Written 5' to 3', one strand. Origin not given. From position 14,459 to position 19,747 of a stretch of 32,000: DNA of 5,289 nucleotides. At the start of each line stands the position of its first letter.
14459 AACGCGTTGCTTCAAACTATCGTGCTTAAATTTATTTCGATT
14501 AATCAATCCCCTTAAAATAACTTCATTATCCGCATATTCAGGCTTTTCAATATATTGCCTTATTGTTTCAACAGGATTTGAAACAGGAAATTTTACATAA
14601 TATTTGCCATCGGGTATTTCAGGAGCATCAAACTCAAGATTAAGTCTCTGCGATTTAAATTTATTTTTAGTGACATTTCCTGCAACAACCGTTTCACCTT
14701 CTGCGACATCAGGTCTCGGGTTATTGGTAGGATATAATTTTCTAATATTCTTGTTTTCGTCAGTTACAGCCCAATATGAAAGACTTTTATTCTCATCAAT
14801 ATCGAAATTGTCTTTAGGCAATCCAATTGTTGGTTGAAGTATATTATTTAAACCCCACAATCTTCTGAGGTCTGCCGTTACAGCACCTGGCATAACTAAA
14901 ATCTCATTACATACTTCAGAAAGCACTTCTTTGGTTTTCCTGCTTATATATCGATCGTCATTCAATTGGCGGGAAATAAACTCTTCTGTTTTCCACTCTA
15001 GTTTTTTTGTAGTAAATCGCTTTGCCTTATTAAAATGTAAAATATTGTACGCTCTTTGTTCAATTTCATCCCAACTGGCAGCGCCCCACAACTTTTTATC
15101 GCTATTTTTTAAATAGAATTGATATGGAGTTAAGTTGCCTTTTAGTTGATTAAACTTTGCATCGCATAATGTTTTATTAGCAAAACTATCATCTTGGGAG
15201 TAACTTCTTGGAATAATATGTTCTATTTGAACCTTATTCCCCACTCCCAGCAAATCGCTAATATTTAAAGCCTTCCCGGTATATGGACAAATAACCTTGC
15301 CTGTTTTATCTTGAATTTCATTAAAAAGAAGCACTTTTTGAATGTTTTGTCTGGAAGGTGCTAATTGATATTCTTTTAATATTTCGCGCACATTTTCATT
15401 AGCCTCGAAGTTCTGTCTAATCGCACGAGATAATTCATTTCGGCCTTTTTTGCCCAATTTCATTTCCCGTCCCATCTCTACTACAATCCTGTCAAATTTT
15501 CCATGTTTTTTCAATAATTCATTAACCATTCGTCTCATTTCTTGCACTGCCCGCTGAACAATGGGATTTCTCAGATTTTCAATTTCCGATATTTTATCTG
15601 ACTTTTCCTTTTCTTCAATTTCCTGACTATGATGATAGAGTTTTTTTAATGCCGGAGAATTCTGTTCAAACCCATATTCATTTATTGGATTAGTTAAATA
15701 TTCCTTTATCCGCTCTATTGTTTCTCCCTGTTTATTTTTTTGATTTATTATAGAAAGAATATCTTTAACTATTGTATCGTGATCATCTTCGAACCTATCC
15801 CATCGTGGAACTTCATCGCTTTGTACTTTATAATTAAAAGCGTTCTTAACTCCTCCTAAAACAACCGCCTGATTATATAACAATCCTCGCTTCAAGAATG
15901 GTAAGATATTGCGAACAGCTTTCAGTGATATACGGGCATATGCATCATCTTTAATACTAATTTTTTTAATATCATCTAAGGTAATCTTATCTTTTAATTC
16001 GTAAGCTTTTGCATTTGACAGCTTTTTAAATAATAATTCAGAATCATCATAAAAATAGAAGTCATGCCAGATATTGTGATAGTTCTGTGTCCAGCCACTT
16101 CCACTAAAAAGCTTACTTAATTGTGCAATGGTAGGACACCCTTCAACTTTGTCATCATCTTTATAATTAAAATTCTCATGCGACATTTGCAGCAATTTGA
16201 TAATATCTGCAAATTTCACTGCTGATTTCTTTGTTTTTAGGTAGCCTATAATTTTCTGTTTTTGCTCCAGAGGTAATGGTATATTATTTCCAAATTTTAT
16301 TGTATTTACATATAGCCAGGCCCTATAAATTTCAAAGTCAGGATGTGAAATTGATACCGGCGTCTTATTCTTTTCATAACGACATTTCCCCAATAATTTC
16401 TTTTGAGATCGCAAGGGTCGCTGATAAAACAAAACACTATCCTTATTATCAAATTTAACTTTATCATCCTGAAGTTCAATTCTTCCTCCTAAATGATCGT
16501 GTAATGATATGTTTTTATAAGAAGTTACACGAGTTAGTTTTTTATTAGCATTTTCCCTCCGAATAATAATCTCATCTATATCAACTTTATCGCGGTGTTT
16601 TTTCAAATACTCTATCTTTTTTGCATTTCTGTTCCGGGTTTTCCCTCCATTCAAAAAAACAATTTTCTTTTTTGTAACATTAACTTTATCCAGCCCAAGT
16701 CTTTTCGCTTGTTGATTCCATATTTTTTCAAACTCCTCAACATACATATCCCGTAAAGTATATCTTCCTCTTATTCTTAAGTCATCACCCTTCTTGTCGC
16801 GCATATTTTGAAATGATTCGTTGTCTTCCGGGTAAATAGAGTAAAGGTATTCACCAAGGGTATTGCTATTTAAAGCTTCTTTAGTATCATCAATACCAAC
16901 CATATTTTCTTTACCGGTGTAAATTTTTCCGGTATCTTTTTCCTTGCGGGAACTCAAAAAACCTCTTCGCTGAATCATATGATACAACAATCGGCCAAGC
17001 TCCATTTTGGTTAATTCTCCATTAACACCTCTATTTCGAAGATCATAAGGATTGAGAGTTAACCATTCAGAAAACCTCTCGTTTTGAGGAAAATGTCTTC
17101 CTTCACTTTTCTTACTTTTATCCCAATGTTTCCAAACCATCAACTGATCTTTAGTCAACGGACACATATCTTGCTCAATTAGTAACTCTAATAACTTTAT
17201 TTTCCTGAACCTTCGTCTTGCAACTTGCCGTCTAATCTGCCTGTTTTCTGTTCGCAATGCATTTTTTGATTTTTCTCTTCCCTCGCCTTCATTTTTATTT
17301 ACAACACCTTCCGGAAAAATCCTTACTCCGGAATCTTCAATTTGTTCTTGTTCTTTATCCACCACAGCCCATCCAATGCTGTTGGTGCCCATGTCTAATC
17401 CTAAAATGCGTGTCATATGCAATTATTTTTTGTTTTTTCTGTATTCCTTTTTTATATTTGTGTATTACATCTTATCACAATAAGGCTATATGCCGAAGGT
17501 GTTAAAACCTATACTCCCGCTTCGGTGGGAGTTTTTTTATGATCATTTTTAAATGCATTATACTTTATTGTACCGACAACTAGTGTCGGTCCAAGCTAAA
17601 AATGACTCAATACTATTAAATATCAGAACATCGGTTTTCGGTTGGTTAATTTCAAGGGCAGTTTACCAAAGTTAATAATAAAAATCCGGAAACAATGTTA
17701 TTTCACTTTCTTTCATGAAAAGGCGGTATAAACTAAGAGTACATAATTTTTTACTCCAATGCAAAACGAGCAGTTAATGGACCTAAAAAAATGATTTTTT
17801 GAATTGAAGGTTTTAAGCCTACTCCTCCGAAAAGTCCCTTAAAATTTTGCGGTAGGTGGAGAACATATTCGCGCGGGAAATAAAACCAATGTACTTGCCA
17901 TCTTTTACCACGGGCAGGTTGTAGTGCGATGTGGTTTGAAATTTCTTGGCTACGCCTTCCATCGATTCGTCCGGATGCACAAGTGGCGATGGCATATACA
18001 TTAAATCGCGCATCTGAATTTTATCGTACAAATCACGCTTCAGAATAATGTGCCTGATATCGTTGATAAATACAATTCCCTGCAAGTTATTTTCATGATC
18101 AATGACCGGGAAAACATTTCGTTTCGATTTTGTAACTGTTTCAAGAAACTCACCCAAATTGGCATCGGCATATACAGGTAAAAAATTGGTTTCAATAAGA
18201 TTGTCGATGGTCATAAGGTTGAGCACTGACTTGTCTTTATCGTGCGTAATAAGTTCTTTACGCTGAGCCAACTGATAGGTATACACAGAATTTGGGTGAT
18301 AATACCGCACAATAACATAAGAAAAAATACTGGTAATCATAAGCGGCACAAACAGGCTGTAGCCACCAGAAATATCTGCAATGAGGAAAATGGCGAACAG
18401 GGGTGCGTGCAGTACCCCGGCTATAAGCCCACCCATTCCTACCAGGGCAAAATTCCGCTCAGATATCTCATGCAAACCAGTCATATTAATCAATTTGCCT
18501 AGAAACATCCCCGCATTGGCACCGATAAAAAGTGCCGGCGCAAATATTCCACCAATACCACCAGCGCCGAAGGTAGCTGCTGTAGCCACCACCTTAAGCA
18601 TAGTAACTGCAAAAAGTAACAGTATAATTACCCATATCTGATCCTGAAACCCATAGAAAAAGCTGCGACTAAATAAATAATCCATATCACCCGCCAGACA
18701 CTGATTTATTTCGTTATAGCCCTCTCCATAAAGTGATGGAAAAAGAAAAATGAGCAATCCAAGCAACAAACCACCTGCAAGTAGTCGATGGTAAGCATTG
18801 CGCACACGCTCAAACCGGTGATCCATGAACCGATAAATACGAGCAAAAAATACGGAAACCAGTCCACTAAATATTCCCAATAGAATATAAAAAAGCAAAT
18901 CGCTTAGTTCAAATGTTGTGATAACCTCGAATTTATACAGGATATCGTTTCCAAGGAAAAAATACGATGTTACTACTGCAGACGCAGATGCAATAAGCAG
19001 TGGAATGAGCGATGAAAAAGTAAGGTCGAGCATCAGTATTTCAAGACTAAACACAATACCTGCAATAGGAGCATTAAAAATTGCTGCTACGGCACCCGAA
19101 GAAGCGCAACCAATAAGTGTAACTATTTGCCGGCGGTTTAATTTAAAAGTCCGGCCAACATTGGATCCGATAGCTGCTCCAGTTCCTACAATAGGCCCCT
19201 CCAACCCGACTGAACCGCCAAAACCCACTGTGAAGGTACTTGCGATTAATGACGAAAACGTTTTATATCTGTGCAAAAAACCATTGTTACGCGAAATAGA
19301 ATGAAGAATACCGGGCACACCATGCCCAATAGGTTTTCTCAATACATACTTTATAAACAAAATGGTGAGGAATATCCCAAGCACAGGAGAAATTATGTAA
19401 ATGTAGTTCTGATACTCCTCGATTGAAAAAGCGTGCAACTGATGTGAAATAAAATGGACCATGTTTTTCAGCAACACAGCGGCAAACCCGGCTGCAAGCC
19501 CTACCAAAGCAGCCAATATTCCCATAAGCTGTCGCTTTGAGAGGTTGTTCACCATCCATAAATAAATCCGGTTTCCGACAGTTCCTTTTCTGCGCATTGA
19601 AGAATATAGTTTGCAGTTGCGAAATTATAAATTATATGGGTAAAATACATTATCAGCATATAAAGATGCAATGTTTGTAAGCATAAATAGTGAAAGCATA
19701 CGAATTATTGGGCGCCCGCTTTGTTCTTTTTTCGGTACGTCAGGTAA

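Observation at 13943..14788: Cas9 carries a ~290-aa insertion of five tandem ~55-60 aa modules between HNH and RuvC-III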

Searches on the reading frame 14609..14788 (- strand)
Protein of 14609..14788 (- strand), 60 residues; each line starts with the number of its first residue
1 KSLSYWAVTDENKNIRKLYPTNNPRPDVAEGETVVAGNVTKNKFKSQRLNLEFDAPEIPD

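Call 44: search_protein_representatives(alignment_id=A2)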
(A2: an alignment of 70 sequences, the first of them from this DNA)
Query: 70 sequences, 56 profile positions. Proteins with E-value up to 0.001 (for the whole library): 35; up to 1e-10: 27; up to 1e-30: 18. The best 35 are listed.
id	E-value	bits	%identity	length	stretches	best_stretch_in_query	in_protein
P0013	2.8e-72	254.6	-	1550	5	1-55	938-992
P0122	1.7e-65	232.9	-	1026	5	1-56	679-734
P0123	2.2e-62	222.9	-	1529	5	1-56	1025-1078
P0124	2.8e-59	212.9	-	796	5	1-54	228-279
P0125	8.8e-58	208.2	-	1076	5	1-54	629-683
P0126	1.5e-57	207.4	-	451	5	1-48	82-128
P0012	1.5e-54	197.8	-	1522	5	1-43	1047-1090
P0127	3.2e-51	187.2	-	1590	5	1-52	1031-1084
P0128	2.0e-50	184.6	-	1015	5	1-46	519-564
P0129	6.6e-44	163.7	-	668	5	1-54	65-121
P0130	1.2e-43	162.9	-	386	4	1-55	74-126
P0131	5.4e-43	160.8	-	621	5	1-56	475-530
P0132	1.1e-39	150.3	-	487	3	1-54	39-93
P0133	3.0e-39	148.8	-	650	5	4-56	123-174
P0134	1.2e-37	143.7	-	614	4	1-52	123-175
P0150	6.9e-07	45.2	-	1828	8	1-18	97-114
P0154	5.6e-04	35.9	-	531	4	7-33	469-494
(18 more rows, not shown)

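Call 63: search_protein_families(library=pfam, alignment_id=A2, max_evalue=10)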
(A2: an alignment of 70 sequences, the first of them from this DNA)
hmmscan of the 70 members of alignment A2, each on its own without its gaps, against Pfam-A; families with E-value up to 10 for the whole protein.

A. member 1, seq(60 aa): 0 families

B. families by the number of members that match (of 70 scanned): 18 families
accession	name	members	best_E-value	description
PF24478.1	DCX2_DCDC1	2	0.12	DCDC1, second doublecortin-like domain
PF20037.4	DUF6440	2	0.19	Family of unknown function (DUF6440)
PF05596.16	Taeniidae_ag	1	0.0037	Taeniidae antigen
PF09673.15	TrbC_Ftype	1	0.011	Type-F conjugative transfer system pilin assembly protein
PF14821.11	Thr_synth_N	1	0.011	Threonine synthase N terminus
PF02933.23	CDC48_2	1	0.041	Cell division protein 48 (CDC48), domain 2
PF09709.15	Cas_Csd1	1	0.048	CRISPR-associated protein (Cas_Csd1)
PF21423.2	AhtL-like_1st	1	0.054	Pyrogallol hydroxytransferase large subunit-like, domain 1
PF17936.7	Big_6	1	0.08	Bacterial Ig domain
PF22801.2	KH_GLD-3_1st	1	0.11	GLD-3 1st KH domain (aka KH2)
PF00789.26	UBX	1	0.12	UBX domain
PF16347.10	SGSH_C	1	0.14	N-sulphoglucosamine sulphohydrolase, C-terminal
PF05041.20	Pecanex_C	1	0.15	Pecanex protein (C-terminus)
PF05272.17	VapE-like_dom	1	0.16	Virulence-associated protein E-like domain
PF06526.17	DUF1107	1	0.19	Protein of unknown function (DUF1107)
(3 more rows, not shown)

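Call 81: search_solved_structures(query=A2, max_evalue=10, show_alignments=0)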
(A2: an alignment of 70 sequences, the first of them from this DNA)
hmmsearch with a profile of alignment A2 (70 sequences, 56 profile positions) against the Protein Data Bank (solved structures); distinct sequences matched with E-value up to 10: 0.

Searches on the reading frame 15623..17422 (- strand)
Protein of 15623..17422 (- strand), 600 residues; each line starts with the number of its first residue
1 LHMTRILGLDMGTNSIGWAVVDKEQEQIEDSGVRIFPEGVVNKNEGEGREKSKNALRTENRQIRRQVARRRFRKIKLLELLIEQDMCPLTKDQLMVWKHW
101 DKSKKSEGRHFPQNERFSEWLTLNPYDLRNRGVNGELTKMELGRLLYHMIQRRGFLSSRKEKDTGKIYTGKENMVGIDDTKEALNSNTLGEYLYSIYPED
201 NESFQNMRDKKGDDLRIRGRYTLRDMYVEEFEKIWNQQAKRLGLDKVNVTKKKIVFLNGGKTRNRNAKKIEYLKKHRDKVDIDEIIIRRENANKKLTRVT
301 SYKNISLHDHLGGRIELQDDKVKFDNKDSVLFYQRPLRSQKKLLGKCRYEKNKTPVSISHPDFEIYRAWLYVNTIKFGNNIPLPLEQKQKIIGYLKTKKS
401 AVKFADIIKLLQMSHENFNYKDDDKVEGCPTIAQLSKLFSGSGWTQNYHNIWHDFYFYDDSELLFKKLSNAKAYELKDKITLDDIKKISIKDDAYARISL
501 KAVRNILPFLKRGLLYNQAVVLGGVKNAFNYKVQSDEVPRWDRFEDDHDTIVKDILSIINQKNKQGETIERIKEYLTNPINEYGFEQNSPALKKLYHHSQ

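Call 10: search_solved_structures(query=window:15623-17422:-, max_evalue=0.001, show_alignments=1)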
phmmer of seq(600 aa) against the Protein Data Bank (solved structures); distinct sequences matched with E-value up to 0.001: 25.
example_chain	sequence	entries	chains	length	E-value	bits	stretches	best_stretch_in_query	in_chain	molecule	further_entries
5x2g_A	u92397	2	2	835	8.6e-15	57.9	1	2-225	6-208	CRISPR-associated endonuclease Cas9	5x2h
9ar4_A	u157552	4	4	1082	2.2e-14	56.5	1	7-168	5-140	CRISPR-associated endonuclease Cas9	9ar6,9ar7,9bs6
8x5v_A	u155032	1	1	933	3.7e-13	52.5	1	5-192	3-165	BlCas9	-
8jtj_A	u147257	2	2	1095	4.6e-13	52.2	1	7-192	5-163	CRISPR-associated endonuclease Cas9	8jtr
8uza_A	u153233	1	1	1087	5e-12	48.7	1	7-192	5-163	CRISPR-associated endonuclease Cas9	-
8uzb_A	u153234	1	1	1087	5.2e-12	48.7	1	7-168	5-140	CRISPR-associated endonuclease Cas9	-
8ja0_A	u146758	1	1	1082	2.2e-11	46.6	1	5-162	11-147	CRISPR-associated endonuclease Cas9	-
6jdv_A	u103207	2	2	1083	2.2e-11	46.6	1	5-162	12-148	CRISPR-associated endonuclease Cas9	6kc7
6kc8_A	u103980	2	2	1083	2.2e-11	46.6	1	5-162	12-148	CRISPR-associated endonuclease Cas9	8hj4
6jdq_A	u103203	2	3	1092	2.3e-11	46.6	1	5-162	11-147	CRISPR-associated endonuclease Cas9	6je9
6je4_A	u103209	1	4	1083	2.5e-10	43.1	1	5-162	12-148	CRISPR-associated endonuclease Cas9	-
21dz_A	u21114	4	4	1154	2.9e-10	43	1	6-172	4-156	CRISPR-associated endonuclease Cas9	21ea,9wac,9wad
6je3_A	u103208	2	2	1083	8.5e-10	41.4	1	5-186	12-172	CRISPR-associated endonuclease Cas9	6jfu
8hnt_A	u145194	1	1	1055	1.1e-09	41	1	3-82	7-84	CRISPR-associated endonuclease Cas9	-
8hnw_A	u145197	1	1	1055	1.1e-09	41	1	3-82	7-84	CRISPR-associated endonuclease Cas9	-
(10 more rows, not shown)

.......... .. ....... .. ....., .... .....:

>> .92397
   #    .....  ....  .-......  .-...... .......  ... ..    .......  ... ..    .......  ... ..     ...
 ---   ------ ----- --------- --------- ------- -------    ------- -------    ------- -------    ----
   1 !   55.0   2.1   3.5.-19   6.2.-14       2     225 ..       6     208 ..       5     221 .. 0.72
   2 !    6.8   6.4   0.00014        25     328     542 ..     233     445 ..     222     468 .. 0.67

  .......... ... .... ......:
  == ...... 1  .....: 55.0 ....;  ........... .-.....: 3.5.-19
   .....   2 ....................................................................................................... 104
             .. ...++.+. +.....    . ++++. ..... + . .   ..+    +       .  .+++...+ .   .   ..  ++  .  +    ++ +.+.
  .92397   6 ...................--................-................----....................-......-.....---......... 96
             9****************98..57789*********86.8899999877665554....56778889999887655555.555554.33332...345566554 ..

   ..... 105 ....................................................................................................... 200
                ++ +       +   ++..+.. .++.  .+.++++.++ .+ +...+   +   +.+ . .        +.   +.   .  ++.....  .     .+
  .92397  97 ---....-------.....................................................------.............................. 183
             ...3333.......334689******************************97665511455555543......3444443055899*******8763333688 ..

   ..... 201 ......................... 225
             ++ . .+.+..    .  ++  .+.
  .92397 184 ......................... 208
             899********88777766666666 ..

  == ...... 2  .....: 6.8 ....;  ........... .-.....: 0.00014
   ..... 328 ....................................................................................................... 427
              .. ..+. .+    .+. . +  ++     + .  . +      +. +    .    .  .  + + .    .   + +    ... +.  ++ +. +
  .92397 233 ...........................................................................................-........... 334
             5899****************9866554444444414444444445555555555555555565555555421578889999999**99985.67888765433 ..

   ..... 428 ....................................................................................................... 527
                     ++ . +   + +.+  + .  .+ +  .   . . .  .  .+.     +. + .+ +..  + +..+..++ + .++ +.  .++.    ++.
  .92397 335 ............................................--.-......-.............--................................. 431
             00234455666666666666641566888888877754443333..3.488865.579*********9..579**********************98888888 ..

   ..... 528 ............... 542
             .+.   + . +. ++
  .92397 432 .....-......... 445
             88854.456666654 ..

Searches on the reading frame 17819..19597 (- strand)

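Call 43: search_protein_families(library=pfam, proteins=[window:17819-19597:-], max_evalue=0.001)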
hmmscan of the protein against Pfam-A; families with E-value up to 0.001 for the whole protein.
window:17819-19597:- (592 aa): 2 families
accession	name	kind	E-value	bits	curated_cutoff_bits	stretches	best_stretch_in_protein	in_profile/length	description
PF00654.25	Voltage_CLC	-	2.9e-79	267.2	24.8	1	75-430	2-345/346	Voltage gated chloride channel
PF00571.33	CBS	-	1.4e-12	48.2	24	2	530-578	2-51/57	CBS domain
